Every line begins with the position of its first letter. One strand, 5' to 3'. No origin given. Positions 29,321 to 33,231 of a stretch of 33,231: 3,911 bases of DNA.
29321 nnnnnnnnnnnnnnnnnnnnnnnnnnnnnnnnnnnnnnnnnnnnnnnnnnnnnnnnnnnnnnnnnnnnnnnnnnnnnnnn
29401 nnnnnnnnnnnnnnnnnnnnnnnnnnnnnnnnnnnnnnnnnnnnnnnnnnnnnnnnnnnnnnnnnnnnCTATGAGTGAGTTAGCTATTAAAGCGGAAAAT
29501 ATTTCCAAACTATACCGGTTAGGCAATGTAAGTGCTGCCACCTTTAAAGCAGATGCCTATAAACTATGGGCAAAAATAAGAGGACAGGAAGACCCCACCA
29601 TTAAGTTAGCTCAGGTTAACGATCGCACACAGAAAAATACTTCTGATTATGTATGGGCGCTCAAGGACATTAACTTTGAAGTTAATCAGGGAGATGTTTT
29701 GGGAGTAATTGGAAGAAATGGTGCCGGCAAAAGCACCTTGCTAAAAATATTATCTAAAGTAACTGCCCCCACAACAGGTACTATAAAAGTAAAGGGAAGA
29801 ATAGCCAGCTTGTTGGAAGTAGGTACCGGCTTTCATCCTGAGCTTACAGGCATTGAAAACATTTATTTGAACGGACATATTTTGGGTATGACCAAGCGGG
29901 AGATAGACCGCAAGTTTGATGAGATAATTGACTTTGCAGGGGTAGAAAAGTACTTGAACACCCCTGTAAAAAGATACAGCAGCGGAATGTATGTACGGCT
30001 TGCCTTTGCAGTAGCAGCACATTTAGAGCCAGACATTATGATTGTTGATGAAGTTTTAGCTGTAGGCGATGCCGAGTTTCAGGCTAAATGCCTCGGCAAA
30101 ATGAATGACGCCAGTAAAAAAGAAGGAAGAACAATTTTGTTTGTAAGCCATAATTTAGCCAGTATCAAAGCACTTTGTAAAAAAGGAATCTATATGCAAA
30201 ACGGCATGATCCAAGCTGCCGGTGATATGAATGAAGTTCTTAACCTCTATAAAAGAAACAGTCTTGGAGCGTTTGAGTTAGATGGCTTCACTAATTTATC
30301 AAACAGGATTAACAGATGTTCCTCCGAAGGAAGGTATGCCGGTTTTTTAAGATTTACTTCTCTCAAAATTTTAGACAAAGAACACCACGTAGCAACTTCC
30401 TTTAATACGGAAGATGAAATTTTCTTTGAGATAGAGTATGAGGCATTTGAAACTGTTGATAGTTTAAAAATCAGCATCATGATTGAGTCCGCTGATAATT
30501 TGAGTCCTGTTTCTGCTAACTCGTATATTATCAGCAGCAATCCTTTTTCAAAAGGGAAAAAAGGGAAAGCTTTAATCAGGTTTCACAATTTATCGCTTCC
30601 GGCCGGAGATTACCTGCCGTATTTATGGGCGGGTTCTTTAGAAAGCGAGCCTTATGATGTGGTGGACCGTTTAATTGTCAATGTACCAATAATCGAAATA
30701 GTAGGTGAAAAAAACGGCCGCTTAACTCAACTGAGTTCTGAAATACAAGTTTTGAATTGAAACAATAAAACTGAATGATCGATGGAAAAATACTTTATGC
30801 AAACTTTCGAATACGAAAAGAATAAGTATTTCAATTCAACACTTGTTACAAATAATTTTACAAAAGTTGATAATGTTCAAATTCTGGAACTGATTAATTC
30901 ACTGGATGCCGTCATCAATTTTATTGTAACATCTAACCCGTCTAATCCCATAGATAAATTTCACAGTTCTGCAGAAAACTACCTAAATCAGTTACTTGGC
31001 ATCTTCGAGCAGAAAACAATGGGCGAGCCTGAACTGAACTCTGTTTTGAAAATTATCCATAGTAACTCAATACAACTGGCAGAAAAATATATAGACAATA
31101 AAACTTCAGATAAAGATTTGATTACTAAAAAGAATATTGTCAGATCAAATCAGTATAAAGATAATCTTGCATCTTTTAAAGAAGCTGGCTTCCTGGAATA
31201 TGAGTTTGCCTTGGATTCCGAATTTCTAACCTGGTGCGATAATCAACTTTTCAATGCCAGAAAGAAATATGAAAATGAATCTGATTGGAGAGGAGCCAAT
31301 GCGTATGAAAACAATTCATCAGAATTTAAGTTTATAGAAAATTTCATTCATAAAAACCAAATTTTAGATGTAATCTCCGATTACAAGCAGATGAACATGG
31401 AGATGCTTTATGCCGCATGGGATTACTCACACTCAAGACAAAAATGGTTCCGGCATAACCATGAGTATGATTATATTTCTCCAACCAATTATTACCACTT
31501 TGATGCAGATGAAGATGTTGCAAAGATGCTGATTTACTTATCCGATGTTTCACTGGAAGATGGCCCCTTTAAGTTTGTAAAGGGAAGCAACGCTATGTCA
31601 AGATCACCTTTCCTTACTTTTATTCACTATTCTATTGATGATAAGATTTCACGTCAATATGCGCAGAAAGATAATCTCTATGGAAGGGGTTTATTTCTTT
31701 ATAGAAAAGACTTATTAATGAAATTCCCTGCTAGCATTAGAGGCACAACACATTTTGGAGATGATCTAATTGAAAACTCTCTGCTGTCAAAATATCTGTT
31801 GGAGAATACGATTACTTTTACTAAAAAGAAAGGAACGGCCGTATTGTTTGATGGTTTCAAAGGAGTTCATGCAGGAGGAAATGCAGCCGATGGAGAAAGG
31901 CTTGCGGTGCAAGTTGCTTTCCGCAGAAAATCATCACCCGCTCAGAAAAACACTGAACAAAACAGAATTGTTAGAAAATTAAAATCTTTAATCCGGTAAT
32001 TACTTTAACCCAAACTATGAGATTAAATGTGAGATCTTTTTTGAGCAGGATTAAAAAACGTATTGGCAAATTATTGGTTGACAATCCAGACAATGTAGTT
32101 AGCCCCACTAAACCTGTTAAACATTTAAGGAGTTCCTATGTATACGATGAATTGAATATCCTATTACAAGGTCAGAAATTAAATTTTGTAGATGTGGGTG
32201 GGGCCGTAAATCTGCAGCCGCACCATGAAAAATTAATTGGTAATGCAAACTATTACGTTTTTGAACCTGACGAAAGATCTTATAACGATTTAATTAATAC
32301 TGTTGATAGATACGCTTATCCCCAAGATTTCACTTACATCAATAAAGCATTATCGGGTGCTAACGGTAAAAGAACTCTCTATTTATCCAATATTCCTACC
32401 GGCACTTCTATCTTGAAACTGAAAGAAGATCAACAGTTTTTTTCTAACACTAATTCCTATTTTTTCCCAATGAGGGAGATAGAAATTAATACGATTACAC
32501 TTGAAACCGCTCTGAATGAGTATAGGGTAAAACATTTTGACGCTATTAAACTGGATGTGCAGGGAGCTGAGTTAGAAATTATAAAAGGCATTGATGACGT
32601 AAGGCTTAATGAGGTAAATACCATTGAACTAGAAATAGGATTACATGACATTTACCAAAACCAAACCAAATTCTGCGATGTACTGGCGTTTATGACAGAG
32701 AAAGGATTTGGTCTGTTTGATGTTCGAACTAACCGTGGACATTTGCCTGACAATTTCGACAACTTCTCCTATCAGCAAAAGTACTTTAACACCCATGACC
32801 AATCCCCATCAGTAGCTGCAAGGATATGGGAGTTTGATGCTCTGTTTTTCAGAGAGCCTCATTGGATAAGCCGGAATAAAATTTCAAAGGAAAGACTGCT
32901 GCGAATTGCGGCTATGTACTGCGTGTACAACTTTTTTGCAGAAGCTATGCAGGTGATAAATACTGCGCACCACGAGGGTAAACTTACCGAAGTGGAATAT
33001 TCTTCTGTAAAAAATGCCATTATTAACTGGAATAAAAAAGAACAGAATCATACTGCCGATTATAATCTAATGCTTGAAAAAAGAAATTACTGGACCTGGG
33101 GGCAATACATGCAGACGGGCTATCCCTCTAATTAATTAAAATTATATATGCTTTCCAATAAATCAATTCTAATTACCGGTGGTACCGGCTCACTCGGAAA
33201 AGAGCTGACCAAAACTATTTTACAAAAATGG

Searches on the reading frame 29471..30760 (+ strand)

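Call 52: search_protein_families(library=pfam, proteins=[window:29471-30760:+], max_evalue=0.001)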
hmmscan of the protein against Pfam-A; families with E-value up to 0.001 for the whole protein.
window:29471-30760:+ (429 aa): 3 families
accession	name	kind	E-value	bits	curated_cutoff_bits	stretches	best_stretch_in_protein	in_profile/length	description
PF00005.33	ABC_tran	-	5.4e-22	79.3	25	1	64-195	1-135/137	ABC transporter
PF14524.12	Wzt_C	-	7.1e-12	46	30.4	1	294-404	11-123/143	Wzt C-terminal domain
PF13304.12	AAA_21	-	6.1e-05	23.7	27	0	78-95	3-20/304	AAA domain, putative AbiEii toxin, Type IV TA system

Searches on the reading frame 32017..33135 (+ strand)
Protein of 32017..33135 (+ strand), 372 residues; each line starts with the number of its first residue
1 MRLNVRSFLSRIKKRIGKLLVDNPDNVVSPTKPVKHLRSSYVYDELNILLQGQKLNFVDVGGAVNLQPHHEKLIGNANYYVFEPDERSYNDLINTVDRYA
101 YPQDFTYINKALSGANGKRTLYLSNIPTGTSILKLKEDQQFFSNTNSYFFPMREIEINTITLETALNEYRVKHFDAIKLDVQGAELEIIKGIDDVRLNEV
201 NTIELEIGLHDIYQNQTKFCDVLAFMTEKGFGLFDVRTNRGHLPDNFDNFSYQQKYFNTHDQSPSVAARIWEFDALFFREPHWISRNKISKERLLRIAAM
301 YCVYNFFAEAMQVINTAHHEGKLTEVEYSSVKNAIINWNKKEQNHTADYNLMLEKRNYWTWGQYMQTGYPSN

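Call 52: search_protein_families(library=pfam, proteins=[window:32017-33135:+], max_evalue=0.001)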
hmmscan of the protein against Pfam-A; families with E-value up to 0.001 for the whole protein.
window:32017-33135:+ (372 aa): 1 family
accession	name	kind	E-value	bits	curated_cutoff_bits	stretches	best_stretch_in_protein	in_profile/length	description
PF05050.19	Methyltransf_21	-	6e-16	59.5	22.7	1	80-231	27-171/173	Methyltransferase FkbM domain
